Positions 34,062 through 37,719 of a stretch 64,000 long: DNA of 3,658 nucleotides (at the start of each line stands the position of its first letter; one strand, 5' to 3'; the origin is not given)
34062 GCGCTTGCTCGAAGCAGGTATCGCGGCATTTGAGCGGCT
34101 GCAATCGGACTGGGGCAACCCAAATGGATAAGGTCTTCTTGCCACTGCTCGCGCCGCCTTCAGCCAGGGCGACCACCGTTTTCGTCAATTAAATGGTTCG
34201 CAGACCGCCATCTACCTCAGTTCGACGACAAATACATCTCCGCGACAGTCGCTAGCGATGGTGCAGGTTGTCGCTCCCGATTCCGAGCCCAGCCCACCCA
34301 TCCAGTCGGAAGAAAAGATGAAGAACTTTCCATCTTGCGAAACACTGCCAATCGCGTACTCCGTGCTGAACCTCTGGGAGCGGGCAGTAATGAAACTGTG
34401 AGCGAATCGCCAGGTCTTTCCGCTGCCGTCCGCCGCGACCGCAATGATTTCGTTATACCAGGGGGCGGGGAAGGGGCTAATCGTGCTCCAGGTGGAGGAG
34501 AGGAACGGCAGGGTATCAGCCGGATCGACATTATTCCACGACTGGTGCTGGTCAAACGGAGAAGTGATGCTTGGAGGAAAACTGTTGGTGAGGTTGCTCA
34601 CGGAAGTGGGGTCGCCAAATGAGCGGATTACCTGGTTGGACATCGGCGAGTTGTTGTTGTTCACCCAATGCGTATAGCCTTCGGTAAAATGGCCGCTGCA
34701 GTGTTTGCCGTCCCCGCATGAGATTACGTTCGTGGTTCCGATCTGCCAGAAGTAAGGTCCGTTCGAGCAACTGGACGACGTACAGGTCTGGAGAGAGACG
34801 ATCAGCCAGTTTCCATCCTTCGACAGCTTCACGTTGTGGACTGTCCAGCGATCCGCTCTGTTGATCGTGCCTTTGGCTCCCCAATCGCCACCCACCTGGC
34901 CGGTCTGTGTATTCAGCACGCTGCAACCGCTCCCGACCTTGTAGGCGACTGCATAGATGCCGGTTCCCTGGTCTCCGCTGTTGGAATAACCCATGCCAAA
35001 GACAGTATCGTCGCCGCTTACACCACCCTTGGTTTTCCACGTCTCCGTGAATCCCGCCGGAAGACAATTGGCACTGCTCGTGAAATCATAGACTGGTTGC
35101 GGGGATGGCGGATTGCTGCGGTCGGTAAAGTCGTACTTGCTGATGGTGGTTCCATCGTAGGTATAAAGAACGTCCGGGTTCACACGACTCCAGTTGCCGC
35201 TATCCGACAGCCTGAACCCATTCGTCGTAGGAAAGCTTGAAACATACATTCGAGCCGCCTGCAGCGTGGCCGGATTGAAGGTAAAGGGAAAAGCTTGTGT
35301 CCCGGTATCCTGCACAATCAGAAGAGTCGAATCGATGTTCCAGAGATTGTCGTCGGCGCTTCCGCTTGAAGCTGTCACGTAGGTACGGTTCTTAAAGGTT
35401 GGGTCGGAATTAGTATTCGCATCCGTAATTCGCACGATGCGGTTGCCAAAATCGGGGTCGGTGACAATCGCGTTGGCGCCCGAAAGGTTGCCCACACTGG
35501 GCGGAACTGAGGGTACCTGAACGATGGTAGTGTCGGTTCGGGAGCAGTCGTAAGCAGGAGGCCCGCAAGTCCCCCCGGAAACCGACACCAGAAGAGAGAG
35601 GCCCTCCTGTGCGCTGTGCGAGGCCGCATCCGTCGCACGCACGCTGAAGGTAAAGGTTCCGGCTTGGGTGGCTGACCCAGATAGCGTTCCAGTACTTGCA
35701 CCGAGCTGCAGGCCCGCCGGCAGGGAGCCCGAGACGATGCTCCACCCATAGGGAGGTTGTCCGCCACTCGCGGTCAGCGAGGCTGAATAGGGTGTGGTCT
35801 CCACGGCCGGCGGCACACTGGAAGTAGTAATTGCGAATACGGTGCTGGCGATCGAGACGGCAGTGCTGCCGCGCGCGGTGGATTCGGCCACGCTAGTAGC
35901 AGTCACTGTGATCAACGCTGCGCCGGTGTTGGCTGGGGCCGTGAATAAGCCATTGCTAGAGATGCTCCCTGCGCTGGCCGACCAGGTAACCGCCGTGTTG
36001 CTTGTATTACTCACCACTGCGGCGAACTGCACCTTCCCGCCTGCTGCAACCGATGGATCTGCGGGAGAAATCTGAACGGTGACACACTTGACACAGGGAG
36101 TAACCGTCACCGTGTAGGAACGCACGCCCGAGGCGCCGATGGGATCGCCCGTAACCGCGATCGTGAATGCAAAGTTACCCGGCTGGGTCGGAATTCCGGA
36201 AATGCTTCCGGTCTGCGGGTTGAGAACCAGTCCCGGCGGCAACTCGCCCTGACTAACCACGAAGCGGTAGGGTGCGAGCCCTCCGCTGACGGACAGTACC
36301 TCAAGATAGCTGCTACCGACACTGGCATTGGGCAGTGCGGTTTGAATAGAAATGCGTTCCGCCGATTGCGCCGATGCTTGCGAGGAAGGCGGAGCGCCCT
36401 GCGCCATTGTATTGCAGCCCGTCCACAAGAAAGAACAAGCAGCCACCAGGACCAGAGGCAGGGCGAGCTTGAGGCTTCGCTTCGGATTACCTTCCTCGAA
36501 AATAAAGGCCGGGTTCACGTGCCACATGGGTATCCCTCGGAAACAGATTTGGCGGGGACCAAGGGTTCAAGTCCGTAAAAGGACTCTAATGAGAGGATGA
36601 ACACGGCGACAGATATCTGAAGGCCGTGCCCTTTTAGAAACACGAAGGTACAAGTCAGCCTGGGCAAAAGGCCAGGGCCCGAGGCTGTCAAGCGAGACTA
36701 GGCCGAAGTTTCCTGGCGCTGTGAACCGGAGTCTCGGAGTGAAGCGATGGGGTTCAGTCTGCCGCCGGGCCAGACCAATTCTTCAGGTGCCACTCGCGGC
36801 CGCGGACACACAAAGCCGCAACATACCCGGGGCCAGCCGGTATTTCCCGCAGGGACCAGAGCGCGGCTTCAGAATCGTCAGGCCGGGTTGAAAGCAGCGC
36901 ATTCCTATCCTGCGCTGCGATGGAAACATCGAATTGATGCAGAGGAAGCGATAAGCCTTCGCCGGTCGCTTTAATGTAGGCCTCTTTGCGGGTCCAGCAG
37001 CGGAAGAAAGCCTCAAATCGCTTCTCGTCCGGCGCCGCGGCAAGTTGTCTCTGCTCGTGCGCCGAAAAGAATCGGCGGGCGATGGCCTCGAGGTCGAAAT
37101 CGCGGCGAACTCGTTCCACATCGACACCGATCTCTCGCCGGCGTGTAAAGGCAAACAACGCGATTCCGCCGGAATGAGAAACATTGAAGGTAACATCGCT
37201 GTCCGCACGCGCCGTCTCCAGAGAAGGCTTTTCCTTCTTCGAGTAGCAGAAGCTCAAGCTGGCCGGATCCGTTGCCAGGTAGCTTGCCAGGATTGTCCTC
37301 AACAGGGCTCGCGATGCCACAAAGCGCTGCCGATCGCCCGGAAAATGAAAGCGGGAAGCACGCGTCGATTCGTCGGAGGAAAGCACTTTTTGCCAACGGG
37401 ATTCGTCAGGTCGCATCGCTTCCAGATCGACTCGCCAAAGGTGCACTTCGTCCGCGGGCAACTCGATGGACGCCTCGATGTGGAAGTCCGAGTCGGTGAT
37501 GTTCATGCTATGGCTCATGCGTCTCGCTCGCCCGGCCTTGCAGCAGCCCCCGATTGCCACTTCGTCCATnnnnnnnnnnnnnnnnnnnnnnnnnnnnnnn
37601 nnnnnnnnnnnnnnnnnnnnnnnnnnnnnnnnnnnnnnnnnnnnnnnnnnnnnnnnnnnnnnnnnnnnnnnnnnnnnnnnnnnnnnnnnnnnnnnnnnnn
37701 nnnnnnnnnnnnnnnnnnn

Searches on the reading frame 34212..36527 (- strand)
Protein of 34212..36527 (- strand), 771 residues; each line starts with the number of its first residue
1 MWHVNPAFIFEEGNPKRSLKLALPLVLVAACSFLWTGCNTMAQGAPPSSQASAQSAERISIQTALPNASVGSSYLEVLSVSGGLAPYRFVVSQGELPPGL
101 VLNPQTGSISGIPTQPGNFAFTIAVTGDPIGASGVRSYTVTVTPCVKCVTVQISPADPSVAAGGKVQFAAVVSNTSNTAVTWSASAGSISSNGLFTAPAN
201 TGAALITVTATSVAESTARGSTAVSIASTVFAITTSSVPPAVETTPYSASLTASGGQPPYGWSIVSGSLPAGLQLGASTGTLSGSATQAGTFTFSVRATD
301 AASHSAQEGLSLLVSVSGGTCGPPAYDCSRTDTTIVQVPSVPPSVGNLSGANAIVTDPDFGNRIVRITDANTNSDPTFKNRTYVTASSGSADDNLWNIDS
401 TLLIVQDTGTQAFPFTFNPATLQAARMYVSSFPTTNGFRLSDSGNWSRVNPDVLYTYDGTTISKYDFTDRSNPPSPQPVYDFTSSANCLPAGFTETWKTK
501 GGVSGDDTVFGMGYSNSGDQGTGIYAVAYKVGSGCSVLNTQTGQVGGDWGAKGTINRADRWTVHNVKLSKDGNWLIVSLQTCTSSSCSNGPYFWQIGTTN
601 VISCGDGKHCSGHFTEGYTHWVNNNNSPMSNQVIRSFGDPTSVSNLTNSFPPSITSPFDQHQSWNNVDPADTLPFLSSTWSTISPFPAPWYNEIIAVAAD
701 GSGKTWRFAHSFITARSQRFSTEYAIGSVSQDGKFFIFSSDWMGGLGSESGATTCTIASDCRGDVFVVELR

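Call 9: search_protein_families(library=pfam, proteins=[window:34212-36527:-], max_evalue=0.001)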
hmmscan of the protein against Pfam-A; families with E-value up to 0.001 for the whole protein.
window:34212-36527:- (771 aa): 3 families
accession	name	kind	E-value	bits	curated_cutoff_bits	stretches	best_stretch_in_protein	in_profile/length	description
PF05345.18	He_PIG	-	9.3e-22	77.7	24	2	63-143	8-96/96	Putative Ig domain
PF22352.2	K319L-like_PKD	-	7.6e-05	23.1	27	0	251-308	16-78/84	K319L-like, PKD domain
PF00801.26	PKD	-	0.0002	21.8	23.5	0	151-219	2-74/80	PKD domain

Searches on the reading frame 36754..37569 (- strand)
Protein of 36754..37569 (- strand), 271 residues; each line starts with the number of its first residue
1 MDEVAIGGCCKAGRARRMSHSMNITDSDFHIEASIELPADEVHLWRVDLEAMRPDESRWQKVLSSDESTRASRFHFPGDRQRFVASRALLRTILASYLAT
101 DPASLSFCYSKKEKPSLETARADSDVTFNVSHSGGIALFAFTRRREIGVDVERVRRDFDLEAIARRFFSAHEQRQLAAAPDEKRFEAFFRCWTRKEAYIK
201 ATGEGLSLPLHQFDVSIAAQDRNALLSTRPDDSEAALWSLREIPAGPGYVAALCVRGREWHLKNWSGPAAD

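Call 9: search_protein_families(library=pfam, proteins=[window:36754-37569:-], max_evalue=0.001)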
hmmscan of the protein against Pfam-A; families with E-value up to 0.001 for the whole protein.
window:36754-37569:- (271 aa): 2 families
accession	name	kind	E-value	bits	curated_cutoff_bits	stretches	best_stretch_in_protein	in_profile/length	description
PF01648.25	ACPS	-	6.3e-22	78.1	25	1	147-254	2-111/111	4'-phosphopantetheinyl transferase superfamily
PF22624.1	AASDHPPT_N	-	9.2e-13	48.7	27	1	54-140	5-96/100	4'-phosphopantetheinyl transferase, N-terminal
